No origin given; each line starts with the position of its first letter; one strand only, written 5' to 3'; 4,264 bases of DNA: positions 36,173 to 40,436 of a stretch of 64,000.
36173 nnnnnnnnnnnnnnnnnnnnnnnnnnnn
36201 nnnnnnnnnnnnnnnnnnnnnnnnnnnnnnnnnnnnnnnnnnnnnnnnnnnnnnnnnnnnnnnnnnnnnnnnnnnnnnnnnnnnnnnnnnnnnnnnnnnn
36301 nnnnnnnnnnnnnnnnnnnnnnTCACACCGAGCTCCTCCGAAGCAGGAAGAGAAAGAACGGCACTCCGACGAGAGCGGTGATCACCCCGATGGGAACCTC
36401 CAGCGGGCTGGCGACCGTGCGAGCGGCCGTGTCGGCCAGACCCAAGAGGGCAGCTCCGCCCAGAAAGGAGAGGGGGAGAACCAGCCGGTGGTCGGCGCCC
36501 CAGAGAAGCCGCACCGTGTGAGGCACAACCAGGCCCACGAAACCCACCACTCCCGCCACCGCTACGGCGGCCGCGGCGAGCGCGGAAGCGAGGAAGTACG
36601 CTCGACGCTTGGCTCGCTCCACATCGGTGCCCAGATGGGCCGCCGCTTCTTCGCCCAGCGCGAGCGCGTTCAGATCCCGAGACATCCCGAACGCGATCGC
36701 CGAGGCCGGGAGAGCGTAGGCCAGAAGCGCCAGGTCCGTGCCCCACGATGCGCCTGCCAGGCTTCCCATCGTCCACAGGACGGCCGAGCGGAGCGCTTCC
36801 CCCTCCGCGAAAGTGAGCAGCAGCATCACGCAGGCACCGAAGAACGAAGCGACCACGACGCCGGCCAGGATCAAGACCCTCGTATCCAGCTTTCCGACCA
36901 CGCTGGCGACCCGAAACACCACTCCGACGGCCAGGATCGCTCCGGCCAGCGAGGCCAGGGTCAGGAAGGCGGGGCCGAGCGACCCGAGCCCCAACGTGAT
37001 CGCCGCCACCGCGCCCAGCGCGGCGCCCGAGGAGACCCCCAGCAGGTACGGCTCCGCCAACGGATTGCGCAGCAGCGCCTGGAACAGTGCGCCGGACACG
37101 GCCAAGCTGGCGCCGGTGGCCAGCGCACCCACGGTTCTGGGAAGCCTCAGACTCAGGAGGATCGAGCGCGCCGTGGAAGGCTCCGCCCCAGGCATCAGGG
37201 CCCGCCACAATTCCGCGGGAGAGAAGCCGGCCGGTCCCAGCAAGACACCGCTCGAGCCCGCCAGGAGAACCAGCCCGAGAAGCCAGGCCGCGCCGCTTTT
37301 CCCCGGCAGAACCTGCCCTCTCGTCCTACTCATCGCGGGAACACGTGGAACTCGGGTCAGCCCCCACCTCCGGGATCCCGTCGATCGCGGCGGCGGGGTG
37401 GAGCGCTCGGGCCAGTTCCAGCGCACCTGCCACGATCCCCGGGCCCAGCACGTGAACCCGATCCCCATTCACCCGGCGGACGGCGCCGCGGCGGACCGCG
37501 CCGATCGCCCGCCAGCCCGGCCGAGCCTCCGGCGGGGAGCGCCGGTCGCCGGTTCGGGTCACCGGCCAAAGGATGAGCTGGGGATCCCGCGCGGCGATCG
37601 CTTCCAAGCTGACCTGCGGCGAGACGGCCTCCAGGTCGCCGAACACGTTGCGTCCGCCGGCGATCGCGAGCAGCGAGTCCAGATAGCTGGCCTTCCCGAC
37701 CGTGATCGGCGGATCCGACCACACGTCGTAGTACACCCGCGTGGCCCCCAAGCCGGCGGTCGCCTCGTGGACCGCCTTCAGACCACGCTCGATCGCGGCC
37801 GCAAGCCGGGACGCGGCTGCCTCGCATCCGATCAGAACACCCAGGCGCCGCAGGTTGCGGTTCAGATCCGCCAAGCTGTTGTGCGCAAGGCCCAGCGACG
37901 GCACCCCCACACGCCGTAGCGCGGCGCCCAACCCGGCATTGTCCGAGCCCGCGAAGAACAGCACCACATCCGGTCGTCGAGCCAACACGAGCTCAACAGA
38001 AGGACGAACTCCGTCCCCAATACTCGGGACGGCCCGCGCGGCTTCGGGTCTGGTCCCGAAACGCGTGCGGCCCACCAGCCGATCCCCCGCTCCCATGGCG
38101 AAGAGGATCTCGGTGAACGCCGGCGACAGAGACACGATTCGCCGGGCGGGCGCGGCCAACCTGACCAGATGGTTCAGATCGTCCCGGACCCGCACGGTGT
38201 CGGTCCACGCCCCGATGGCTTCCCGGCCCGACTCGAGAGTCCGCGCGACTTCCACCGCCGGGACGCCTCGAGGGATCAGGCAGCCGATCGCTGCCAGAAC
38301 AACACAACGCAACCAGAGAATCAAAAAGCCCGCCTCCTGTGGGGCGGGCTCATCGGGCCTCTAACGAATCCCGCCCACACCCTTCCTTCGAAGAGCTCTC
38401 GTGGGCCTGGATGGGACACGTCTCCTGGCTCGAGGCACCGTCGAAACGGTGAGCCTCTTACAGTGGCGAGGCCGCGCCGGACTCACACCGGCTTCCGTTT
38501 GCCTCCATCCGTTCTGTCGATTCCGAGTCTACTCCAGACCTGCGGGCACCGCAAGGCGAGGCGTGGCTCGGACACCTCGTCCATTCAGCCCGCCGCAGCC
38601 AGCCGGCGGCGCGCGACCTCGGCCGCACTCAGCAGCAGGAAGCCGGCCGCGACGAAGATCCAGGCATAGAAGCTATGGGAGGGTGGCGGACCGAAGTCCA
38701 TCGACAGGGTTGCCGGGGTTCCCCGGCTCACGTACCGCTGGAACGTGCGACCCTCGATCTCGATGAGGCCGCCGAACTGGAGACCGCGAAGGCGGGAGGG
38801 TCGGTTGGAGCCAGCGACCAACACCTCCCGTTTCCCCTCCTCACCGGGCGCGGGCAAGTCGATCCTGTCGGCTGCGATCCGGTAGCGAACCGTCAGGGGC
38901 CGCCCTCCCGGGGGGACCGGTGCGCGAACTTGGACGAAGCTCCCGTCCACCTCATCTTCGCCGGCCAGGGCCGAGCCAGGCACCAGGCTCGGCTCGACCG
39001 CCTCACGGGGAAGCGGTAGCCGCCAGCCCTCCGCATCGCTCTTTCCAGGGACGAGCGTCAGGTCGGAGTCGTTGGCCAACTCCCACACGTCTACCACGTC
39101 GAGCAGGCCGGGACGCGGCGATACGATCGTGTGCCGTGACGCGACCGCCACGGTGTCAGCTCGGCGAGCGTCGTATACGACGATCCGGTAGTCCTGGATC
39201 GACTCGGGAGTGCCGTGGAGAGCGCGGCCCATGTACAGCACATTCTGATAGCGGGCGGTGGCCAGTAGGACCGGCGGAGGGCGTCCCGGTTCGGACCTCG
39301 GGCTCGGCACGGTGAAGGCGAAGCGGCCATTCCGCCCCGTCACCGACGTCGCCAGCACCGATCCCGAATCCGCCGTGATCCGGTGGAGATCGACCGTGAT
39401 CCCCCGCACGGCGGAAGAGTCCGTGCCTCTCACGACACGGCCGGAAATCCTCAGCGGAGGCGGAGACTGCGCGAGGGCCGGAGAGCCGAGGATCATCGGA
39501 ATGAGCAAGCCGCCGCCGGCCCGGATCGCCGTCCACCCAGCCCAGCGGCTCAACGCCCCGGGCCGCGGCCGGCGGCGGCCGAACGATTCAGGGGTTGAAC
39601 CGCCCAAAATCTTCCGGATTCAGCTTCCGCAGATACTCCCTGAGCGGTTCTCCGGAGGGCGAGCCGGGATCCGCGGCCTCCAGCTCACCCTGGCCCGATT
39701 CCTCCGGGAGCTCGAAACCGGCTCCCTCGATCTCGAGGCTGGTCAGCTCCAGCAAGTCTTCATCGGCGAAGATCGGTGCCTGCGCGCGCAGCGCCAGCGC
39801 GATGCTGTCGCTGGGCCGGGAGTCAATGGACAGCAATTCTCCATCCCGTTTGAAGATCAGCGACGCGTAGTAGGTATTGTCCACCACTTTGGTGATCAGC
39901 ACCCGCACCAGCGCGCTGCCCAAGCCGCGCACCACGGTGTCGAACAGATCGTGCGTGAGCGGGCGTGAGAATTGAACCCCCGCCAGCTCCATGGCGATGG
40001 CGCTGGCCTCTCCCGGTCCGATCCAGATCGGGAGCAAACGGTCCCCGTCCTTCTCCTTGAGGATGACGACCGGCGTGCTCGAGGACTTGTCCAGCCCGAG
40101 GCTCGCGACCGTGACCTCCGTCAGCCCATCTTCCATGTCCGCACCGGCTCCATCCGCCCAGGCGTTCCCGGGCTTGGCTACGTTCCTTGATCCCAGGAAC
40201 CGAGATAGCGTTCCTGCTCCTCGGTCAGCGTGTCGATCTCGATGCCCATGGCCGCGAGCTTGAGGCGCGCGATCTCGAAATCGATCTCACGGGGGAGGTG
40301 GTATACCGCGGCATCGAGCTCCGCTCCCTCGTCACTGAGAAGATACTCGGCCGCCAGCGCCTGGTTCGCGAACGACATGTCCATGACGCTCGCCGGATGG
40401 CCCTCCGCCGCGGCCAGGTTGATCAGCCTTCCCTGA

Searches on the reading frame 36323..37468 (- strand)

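Call 15: search_protein_families(library=pfam, proteins=[window:36323-37468:-], max_evalue=0.01)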
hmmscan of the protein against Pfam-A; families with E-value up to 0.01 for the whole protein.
window:36323-37468:- (381 aa): 1 family
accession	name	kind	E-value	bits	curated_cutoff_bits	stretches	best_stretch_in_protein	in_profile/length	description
PF01032.23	FecCD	-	3.1e-89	299.5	26.5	1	68-378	3-311/311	FecCD transport family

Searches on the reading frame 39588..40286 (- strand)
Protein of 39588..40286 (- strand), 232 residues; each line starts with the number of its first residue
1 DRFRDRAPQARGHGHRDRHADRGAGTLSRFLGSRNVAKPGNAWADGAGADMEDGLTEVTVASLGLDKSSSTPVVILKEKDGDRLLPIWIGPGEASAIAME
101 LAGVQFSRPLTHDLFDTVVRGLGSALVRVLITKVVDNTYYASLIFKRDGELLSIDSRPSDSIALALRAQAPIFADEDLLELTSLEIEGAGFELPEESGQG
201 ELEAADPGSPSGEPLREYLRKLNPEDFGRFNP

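Call 15: search_protein_families(library=pfam, proteins=[window:39588-40286:-], max_evalue=0.01)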
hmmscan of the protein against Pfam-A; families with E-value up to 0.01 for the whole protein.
window:39588-40286:- (232 aa): 1 family
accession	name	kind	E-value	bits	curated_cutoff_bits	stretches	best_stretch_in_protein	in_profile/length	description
PF02577.19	BFN_dom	-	1.3e-38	131.7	27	1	74-185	1-110/112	Bifunctional nuclease domain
